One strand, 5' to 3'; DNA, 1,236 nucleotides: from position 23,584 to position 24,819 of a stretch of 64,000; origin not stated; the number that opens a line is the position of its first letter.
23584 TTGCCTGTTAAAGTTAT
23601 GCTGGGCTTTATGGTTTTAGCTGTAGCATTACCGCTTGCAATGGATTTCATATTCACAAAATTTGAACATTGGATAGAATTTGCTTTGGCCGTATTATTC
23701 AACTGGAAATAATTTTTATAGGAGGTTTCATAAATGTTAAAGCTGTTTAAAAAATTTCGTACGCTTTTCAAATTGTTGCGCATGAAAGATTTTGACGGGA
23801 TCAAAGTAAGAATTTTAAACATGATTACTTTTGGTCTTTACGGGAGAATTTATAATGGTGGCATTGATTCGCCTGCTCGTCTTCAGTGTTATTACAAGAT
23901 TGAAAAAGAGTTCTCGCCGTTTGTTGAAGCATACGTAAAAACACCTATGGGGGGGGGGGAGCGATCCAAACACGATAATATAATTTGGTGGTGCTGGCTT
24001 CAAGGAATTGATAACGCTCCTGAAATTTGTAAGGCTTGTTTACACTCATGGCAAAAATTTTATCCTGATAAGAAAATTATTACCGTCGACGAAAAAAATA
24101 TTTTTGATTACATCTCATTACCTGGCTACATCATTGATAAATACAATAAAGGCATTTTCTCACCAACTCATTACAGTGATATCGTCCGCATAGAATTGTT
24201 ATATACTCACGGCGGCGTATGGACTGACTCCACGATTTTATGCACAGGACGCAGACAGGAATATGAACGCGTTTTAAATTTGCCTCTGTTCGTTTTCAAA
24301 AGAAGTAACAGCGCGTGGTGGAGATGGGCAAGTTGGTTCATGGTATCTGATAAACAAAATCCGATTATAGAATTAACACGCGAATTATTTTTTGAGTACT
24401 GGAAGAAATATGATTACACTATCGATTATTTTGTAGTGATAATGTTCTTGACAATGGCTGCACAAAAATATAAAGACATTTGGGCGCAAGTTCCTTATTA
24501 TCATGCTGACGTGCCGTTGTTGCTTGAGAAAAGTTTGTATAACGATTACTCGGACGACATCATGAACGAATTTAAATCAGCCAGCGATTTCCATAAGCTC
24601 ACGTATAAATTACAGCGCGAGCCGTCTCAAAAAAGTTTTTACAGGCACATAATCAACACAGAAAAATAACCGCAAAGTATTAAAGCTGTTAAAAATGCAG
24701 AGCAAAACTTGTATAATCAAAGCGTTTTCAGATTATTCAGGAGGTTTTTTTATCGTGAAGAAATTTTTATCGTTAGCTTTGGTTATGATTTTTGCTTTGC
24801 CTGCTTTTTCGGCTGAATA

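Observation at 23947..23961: G11 homopolymer inside a glycosyltransferase gene that is fused to the end of the fliPQR flagellar export operon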

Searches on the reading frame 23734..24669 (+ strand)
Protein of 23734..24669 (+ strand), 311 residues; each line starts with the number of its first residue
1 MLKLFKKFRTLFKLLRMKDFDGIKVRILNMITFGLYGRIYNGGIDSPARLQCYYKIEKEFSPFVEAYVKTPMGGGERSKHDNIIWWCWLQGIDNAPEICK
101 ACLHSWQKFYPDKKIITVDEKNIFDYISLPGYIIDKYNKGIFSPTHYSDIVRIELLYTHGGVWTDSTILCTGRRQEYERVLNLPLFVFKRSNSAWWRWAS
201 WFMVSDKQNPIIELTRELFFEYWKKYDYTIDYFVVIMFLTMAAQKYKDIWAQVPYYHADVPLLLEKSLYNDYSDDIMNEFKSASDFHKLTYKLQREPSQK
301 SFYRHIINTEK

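Call 3: search_protein_families(library=pfam, proteins=[window:23734-24669:+], max_evalue=0.01)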
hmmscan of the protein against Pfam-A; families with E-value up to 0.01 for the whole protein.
window:23734-24669:+ (311 aa): 2 families
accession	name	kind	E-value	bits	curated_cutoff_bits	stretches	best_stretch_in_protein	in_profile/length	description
PF05704.18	Caps_synth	-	1.3e-69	235.1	24.5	1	52-306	21-278/278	Capsular polysaccharide synthesis protein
PF04488.21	Gly_transf_sug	-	1.5e-07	32.4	23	1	96-169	1-78/93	Glycosyltransferase sugar-binding region containing DXD motif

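Call 8: find_homologous_proteins(query=window:23734-24669:+)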
Query window:23734-24669:+ (311 aa): 61 proteins with E <= 0.001 among 344 candidates.
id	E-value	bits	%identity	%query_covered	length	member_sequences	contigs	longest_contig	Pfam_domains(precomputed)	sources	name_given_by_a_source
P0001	1.2e-215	733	100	100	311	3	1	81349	PF04488.22,PF05704.19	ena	-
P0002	2.4e-93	331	57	77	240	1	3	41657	PF04488.22,PF05704.19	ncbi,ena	-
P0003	1.3e-86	309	49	99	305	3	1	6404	PF04488.22,PF05704.19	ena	-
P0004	6.7e-78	280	48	90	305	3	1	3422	PF04488.22,PF05704.19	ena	-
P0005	3.5e-74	268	53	77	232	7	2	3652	PF05704.19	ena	-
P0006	1.1e-73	266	51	71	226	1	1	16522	PF04488.22,PF05704.19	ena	-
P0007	2.6e-72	262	39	100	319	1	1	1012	PF04488.22,PF05704.19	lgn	-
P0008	1.5e-71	259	54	70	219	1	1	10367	PF05704.19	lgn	-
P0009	1.1e-68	250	47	78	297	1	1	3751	PF04488.22,PF05704.19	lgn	-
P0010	1.5e-65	240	40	99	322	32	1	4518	PF04488.22,PF05704.19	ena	-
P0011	1.8e-64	236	42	92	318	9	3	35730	PF04488.22,PF05704.19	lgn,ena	-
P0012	5.5e-63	231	44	74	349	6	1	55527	PF04488.22,PF05704.19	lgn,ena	-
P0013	1.6e-59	220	43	84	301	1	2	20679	PF05704.19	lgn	-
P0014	2.4e-58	216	45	73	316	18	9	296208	PF04488.22,PF05704.19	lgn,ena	-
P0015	3.6e-58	215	44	75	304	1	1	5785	PF05704.19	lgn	-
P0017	4.8e-58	215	50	65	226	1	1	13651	PF05704.19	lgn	-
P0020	9.3e-58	214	51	65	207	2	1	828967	PF05704.19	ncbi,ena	-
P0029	9.3e-53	197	47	63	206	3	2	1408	PF05704.19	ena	-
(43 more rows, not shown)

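Call 10: find_encoding_contigs(protein=P0002, flank=6000, max_places=4)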
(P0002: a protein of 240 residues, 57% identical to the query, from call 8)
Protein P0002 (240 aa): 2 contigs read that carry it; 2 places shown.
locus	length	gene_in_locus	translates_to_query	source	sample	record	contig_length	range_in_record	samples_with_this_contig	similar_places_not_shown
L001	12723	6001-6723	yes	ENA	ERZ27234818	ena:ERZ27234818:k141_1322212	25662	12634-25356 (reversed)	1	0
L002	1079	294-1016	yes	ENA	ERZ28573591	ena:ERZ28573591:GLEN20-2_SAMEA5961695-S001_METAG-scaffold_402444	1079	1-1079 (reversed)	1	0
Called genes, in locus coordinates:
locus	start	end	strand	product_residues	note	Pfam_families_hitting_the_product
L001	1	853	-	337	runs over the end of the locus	-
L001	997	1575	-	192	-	-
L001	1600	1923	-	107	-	-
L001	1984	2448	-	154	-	-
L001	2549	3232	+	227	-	PF00072:Response_reg, PF23198:PDE8A_N (weak), PF00486:Trans_reg_C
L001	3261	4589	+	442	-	PF00512:HisKA, PF02518:HATPase_c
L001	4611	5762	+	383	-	PF05673:DUF815, PF00004:AAA (faint)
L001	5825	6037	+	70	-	-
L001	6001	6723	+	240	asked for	PF05704:Caps_synth, PF04488:Gly_transf_sug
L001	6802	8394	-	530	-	PF03553:Na_H_antiporter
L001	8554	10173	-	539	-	PF03553:Na_H_antiporter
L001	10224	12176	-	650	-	PF06808:DctM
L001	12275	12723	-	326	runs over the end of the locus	PF16868:NMT1_3, PF12974:Phosphonate-bd (weak)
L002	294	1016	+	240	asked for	PF05704:Caps_synth, PF04488:Gly_transf_sug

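Call 16: find_encoding_contigs(protein=P0001, flank=3000, max_places=6)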
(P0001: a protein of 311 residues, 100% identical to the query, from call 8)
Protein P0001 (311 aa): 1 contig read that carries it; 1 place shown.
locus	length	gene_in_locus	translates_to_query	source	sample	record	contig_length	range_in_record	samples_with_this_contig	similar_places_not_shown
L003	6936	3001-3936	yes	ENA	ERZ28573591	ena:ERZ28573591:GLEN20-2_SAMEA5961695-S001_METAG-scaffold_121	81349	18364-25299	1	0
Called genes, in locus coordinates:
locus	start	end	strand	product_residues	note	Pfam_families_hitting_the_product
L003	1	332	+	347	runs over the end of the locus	-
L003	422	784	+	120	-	PF00072:Response_reg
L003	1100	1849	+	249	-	PF00813:FliP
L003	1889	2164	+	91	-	PF01313:Bac_export_3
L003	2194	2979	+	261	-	PF01311:Bac_export_1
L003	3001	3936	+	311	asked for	PF05704:Caps_synth, PF04488:Gly_transf_sug (weak)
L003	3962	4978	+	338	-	PF03401:TctC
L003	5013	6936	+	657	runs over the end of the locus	PF00361:Proton_antipo_M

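Call 17: find_encoding_contigs(protein=P0003, flank=4000, max_places=4)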
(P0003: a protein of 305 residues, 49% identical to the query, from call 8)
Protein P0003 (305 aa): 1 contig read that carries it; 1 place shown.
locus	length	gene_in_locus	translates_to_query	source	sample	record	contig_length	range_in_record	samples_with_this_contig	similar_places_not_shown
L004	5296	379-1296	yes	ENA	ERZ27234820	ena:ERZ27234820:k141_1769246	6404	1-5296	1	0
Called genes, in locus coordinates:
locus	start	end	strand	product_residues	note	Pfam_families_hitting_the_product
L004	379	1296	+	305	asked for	PF05704:Caps_synth, PF04488:Gly_transf_sug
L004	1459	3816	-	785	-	PF00488:MutS_V, PF01713:Smr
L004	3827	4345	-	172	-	PF02674:Colicin_V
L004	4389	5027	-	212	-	PF00814:TsaD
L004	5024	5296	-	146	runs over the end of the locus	PF02367:TsaE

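Call 18: find_encoding_contigs(protein=P0005, flank=4000, max_places=4)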
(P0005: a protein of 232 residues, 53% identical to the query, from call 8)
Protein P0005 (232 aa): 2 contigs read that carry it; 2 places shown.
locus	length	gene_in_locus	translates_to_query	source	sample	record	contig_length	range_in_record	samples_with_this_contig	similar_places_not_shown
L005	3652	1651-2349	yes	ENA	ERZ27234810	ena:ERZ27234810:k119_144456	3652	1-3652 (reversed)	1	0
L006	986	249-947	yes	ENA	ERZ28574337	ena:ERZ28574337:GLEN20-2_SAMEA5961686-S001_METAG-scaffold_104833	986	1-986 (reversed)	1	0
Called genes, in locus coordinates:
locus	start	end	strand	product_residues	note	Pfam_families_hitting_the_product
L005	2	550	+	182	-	?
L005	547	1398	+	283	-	PF17284:Spermine_synt_N, PF01564:Spermine_synth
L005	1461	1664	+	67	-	-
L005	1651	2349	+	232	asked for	PF05704:Caps_synth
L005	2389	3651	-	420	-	PF13393:tRNA-synt_His, PF00587:tRNA-synt_2b, PF03129:HGTP_anticodon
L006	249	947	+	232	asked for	PF05704:Caps_synth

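Call 21: find_related_loci(query=A1, collection=genome_contigs, flank=5000)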
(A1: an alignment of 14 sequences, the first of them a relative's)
Query A1 (311 aa) in genome_contigs; peptide patterns used: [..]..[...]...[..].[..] (x = any residue, [..] = any of these).
598 stretches matched a pattern (row limit reached: there are more); 588 encode a relative of the query (tblastn E <= 1e-3); the best 80 are kept; 80 distinct loci.
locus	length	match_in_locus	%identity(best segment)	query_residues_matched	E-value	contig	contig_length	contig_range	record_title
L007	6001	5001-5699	52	74-308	5e-83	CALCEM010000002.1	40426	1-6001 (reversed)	MAG TPA_asm: uncultured Fretibacterium sp. isolate ERR1278105_bin.73_CONCOCT_v1.1_MAG genome assembly, contig: ERZ842401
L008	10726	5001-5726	53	74-309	6e-81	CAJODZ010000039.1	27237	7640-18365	uncultured Synergistales bacterium isolate Red_deer_1_mag_77 genome assembly, contig: scaffold_11861, whole genome shotg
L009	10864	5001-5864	41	26-309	2e-76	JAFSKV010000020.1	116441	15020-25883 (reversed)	MAG: Synergistaceae bacterium isolate RGIG3234 Goat_Reticulum-2__c103759, whole genome shotgun sequence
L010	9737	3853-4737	42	2-295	1e-70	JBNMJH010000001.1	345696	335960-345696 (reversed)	MAG: Treponema sp. isolate CM_BacTre2105.75 k141_319706_length_345696_cov_22.0408, whole genome shotgun sequence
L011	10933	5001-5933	38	1-307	2e-66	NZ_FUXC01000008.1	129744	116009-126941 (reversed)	Treponema berlinense strain ATCC BAA-909, whole genome shotgun sequence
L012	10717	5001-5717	43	68-307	5e-65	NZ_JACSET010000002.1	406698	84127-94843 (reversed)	Treponema sp. Marseille-Q4130 NODE_2_length_406698_cov_43.052976, whole genome shotgun sequence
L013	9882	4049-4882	40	29-306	1e-63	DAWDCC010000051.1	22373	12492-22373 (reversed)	MAG TPA_asm: Prevotella sp. isolate gSpreadC_ID_2600 NODE_158_length_22373_cov_56.897034, whole genome shotgun sequence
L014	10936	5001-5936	38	1-310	5e-63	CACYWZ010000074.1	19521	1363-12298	MAG: uncultured Spirochaetaceae bacterium isolate RUG12350 genome assembly, contig: RUG12350_asm_74, whole genome shotgu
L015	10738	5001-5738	44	63-309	4e-63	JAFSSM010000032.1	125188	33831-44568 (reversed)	MAG: Synergistaceae bacterium isolate RGIG3433 Goat_Rumen.Co__c1495372, whole genome shotgun sequence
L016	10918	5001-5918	35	2-306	3e-61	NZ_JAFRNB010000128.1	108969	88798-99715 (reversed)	MAG: Treponema sp. isolate RGIG2619 Goat_Omasum-1__c514259, whole genome shotgun sequence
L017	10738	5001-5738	43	45-292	1e-60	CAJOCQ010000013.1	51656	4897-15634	uncultured Selenomonadaceae bacterium isolate Sheep_1_mag_18 genome assembly, contig: scaffold_263, whole genome shotgun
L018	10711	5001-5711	41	77-309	6e-60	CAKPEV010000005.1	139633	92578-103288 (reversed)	MAG: uncultured Clostridia bacterium isolate REFINED_METABAT215_TOP10_CONTIGS_1500_ASSEMBLY_K77_MERGED__Hadza_MoBio_hadz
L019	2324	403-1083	44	83-307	3e-60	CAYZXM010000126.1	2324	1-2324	MAG TPA_asm: uncultured Treponema sp. isolate binchicken_co323_457 genome assembly, contig: NODE_53479_length_2324_cov_5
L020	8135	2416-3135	41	74-309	1e-58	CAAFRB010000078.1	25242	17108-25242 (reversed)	MAG TPA_asm: Clostridia bacterium, isolate HGM13621, WGS project CAAFRB010000000 data, contig: SRS259555_50_k89_87452, w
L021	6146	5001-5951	32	1-308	2e-58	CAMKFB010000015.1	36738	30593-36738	MAG: uncultured Selenomonadales bacterium isolate SRR12081300_bin.121_metaWRAP_v1.3_MAG genome assembly, contig: ERZ1228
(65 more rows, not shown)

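Call 30: search_solved_structures(query=A1, max_evalue=1)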
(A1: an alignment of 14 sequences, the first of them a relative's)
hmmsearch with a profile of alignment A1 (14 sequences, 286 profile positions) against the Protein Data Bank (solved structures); distinct sequences matched with E-value up to 1: 4.
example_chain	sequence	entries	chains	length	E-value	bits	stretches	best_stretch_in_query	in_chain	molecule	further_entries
8x4j_A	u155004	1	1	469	0.00077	22.1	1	120-191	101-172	Subversion of eukaryotic traffic protein A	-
8x4k_A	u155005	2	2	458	0.00078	22.1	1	121-191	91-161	Subversion of eukaryotic traffic protein A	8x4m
6rtg_A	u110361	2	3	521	0.024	17.2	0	120-166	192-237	RTX toxin and Ca2+-binding protein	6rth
8ovs_AAA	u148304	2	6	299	0.075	15.6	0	120-197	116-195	YeGT glycosyltransferase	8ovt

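Call 31: search_protein_families(library=ncbifam, proteins=[window:23734-24669:+], max_evalue=1)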
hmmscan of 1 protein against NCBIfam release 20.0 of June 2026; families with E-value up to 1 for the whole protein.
window:23734-24669:+ (311 aa): 1 family
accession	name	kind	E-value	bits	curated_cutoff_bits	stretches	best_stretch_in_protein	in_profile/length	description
NF002331.0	PRK01287.1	subfamily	0.11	11.4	371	1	77-109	51-83/365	site-specific tyrosine recombinase XerC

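Call 38: find_related_loci(query=A2, collection=metagenome_contigs, flank=3000)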
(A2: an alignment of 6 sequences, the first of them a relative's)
Query A2 (311 aa) in metagenome_contigs; peptide patterns used: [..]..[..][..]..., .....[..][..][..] (x = any residue, [..] = any of these).
247 stretches matched a pattern; 77 encode a relative of the query (tblastn E <= 1e-3); 77 distinct loci.
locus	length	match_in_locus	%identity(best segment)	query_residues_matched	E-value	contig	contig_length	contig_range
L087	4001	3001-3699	52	74-308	2e-83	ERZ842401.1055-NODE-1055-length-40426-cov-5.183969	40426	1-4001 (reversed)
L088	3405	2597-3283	52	77-309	4e-77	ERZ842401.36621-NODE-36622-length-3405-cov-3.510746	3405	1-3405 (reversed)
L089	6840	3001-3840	42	29-310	4e-68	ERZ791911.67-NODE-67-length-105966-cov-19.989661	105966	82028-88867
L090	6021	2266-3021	40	53-308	1e-67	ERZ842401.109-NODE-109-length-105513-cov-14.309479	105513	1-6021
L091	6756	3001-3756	40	53-308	2e-67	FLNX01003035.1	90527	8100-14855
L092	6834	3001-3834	40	29-306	8e-64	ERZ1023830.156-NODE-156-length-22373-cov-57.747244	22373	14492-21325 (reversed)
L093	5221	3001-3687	45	82-307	2e-61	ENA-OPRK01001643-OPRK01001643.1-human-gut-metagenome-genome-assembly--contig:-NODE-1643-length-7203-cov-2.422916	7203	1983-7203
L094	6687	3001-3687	45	82-307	4e-61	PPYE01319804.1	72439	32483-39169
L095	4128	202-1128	35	2-309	7e-61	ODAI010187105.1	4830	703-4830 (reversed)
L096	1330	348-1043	42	75-307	2e-64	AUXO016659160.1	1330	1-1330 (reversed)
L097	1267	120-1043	36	1-306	2e-62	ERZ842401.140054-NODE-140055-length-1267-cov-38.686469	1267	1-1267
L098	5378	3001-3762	39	51-307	9e-59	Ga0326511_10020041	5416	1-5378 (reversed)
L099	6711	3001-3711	42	74-311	4e-58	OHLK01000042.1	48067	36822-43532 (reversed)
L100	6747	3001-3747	39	51-308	3e-57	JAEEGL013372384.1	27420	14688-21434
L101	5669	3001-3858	37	27-307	1e-56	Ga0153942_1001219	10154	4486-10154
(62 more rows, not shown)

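Call 45: list_cluster_members(proteins=[P0001, P0002, P0003, P0004, P0005, P0006, P0008, P0017, P0020, P0029])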
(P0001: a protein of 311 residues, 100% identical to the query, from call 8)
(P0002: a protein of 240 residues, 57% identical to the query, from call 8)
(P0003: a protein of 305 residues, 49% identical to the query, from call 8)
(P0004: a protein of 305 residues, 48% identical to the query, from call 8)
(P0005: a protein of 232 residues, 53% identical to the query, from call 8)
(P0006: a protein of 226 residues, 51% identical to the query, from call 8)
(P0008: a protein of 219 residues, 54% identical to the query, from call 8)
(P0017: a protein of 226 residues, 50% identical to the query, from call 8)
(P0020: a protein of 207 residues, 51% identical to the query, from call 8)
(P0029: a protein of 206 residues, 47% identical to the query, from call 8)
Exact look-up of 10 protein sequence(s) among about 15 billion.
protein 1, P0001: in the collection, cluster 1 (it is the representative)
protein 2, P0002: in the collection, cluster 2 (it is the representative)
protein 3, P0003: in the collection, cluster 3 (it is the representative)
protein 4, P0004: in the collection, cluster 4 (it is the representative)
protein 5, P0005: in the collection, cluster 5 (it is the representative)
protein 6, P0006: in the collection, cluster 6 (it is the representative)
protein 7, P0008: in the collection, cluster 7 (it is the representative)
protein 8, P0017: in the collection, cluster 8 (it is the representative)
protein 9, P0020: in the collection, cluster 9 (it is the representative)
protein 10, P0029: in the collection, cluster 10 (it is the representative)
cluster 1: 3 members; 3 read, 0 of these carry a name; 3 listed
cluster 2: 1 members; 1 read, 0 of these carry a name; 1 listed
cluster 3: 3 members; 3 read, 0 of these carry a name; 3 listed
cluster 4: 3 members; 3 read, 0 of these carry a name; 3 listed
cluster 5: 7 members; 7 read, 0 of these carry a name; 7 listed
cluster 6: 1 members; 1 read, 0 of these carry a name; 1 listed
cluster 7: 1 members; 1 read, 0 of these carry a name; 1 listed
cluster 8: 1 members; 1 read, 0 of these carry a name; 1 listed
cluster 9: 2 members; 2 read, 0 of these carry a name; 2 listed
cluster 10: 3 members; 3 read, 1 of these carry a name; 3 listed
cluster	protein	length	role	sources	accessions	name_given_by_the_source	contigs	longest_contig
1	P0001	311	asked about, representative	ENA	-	-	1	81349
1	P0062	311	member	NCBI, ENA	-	-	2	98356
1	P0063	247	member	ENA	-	-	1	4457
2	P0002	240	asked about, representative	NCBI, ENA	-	-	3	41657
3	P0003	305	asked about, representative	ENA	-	-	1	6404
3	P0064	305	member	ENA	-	-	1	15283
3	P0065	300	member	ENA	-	-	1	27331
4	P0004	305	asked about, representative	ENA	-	-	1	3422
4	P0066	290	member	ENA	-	-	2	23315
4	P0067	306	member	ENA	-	-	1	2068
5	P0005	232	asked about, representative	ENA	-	-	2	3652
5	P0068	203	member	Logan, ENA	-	-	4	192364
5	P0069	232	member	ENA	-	-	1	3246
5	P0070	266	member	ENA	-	-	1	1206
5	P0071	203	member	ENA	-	-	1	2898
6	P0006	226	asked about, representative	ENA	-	-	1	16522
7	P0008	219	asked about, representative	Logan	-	-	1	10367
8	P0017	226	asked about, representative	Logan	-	-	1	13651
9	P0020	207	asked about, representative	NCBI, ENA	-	-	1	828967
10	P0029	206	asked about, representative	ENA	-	-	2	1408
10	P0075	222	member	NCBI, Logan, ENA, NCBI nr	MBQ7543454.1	MAG: hypothetical protein IJT02_00770 [Synergistaceae bacterium] | hypothetical protein [Synergistaceae bacterium]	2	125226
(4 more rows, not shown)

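Call 47: find_encoding_contigs(protein=P0063, flank=3000, max_places=4)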
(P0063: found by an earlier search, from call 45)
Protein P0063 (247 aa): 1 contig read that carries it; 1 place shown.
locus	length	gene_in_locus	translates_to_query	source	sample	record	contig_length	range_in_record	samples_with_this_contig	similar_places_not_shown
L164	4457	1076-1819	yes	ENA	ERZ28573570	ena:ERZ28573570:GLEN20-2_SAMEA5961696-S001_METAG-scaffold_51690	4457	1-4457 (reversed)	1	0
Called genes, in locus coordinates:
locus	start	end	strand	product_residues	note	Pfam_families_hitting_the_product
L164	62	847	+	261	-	PF01311:Bac_export_1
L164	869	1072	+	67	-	-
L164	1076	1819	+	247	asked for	PF05704:Caps_synth, PF04488:Gly_transf_sug (weak)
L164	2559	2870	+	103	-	PF03401:TctC (weak)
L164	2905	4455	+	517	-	?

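Call 48: find_encoding_contigs(protein=P0070, flank=2000, max_places=4)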
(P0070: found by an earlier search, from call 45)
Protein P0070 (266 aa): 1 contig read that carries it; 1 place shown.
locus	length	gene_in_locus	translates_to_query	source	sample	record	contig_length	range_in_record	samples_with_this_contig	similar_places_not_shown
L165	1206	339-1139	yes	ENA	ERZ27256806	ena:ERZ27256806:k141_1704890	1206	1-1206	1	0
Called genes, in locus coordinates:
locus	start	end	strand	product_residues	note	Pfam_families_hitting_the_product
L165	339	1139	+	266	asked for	PF05704:Caps_synth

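Call 49: find_encoding_contigs(protein=P0062, flank=1500, max_places=4)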
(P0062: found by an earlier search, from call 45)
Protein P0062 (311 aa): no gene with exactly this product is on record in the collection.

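Call 53: find_encoding_contigs(protein=P0066, flank=3000, max_places=3)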
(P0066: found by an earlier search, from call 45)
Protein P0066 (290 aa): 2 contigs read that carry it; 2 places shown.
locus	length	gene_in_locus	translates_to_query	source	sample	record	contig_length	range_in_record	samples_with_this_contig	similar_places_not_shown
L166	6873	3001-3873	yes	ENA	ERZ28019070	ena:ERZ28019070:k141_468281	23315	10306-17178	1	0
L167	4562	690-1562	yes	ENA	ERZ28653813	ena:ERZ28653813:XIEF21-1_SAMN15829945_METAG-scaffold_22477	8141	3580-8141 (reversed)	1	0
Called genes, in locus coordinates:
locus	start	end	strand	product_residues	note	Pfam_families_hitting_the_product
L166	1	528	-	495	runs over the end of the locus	PF08666:SAF, PF04295:GD_AH_second, PF20629:GD_AH_C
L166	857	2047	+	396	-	PF00753:Lactamase_B (weak), PF19583:ODP, PF00258:Flavodoxin_1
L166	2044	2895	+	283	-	PF17284:Spermine_synt_N, PF01564:Spermine_synth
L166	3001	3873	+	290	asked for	PF04488:Gly_transf_sug (faint), PF05704:Caps_synth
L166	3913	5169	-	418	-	PF13393:tRNA-synt_His, PF00152:tRNA-synt_2 (faint), PF00587:tRNA-synt_2b, PF13393:tRNA-synt_His, PF03129:HGTP_anticodon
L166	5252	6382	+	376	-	PF14897:EpsG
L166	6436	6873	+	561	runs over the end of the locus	PF05157:MshEN, PF00437:T2SSE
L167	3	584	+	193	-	?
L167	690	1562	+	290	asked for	PF04488:Gly_transf_sug (faint), PF05704:Caps_synth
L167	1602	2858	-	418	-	PF13393:tRNA-synt_His, PF00152:tRNA-synt_2 (faint), PF00587:tRNA-synt_2b, PF13393:tRNA-synt_His, PF03129:HGTP_anticodon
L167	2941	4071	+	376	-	PF14897:EpsG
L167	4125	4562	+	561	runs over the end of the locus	PF05157:MshEN, PF00437:T2SSE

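Call 54: find_encoding_contigs(protein=P0067, flank=1500, max_places=3)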
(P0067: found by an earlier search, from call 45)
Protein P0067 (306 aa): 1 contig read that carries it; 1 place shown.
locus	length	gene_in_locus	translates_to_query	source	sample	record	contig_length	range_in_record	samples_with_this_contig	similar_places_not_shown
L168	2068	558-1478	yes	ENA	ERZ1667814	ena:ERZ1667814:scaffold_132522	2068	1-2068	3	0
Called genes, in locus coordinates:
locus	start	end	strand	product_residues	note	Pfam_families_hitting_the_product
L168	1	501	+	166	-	?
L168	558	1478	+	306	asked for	PF04488:Gly_transf_sug (faint), PF05704:Caps_synth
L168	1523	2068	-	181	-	?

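Call 55: find_encoding_contigs(protein=P0004, flank=1500, max_places=3)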
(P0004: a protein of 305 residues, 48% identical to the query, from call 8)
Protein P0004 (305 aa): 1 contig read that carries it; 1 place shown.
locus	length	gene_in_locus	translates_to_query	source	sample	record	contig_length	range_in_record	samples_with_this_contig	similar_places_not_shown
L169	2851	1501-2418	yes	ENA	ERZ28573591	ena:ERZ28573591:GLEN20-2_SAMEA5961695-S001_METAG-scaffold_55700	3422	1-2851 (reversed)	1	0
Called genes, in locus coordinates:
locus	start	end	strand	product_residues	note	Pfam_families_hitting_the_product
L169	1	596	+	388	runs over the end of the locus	?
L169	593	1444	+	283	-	PF17284:Spermine_synt_N, PF01564:Spermine_synth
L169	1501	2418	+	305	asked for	PF04488:Gly_transf_sug (faint), PF05704:Caps_synth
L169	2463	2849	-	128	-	?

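Call 71: predict_structure(alignment_id=A3)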
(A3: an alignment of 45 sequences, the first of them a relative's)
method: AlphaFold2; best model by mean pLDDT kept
length: 311 residues; sequences in the alignment: 45
mean_pLDDT: 91.7   pTM: 0.86
mean pLDDT of the five models: 91.7, 91.4, 91.1, 90.4, 89.9
residues with pLDDT >= 90: 237; 70-90: 55; 50-70: 12; < 50: 7
segments of 3 or more residues with pLDDT < 50: 36-42
pLDDT, mean of each block of 10 residues (from residue 1): 79 88 77 54 69 94 97 80 96 98 98 98 98 97 94 98 98 97 96 78 97 98 95 93 96 95 97 98 98 95 98 88
secondary structure, 60 per line:
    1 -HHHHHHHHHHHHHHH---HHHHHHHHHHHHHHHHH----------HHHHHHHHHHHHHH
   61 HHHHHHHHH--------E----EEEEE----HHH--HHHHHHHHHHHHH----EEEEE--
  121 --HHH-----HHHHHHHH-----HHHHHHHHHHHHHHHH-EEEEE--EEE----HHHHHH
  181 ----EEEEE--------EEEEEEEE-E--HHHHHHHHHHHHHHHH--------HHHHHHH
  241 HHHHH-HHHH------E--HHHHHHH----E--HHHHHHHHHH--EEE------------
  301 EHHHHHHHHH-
elements in order: H2-16 H20-36 H47-69 E83-87 H97-109 E114-118 H131-138 H144-159 E161-165 E168-170 H175-180 E185-189 E198-205 H210-225 H234-245 H247-250 H260-266 H274-283 E286-288 H302-310

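Call 73: fold_search(model_id=the predicted structure, library=pdb)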
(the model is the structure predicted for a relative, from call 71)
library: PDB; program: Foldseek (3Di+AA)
matches with E <= 10: 445; with E <= 0.001: 35
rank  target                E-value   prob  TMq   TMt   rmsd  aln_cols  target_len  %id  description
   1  8ovt_A                1.7e-07  1.00  0.38  0.40  17.9       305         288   14  Crystal structure of the ligand-free YeGT glycosyltransferase (released 2024-05-15)
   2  8ovt_B                4.0e-07  1.00  0.37  0.40  17.9       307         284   14  Crystal structure of the ligand-free YeGT glycosyltransferase (released 2024-05-15)
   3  8ovt_C                4.5e-07  1.00  0.37  0.40  18.0       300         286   14  Crystal structure of the ligand-free YeGT glycosyltransferase (released 2024-05-15)
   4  8ovs_AAA              5.2e-06  1.00  0.35  0.38  10.0       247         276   14  Crystal structure of YeGT glycosyltransferase with bound UDP (released 2024-05-22)
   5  8ovs_BBB              5.9e-06  1.00  0.35  0.39   9.9       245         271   13  Crystal structure of YeGT glycosyltransferase with bound UDP (released 2024-05-22)
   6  8x4m                  1.1e-05  1.00  0.35  0.25  12.4       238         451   15  Crystal structure of the glycosyltransferase domain of Legionella SetA in complex with UPD (released 2025-02-19)
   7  8x4j                  1.1e-05  1.00  0.35  0.26  13.4       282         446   14  Crystal structure of the glycosyltransferase domain of Legionella SetA (unbound) (released 2025-02-19)
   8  4mix_A                1.3e-05  1.00  0.36  0.40  19.4       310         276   12  PaToxG Glycosyltransferase (released 2013-10-16)
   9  9n3s_A                1.5e-05  1.00  0.38  0.33   6.6       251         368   12  Crystal structure of the fungal mannosyltransferase Och1 reveals active site primed for N-glycan binding (released 2025-08-13)
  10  8x4k                  1.7e-05  1.00  0.35  0.25  12.5       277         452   15  Crystal structure of the glycosyltransferase domain of Legionella SetA in complex with UPDGlc (released 2025-02-19)
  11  8xgq_A                1.7e-05  1.00  0.38  0.34   7.2       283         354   14  The co-crystal structure of LtpM with UDP (released 2024-12-18)
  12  4mix_B                1.7e-05  1.00  0.37  0.41  19.0       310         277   14  PaToxG Glycosyltransferase (released 2013-10-16)
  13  4ueg_B                5.5e-05  1.00  0.42  0.50   6.7       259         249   11  Crystal structure of human glycogenin-2 catalytic domain (released 2014-12-24)
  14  9n3s_B                1.8e-04  1.00  0.33  0.28   7.6       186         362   11  Crystal structure of the fungal mannosyltransferase Och1 reveals active site primed for N-glycan binding (released 2025-08-13)
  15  1ll0_J                1.8e-04  1.00  0.40  0.46   6.6       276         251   12  Crystal Structure of Rabbit Muscle Glycogenin (released 2002-05-15)
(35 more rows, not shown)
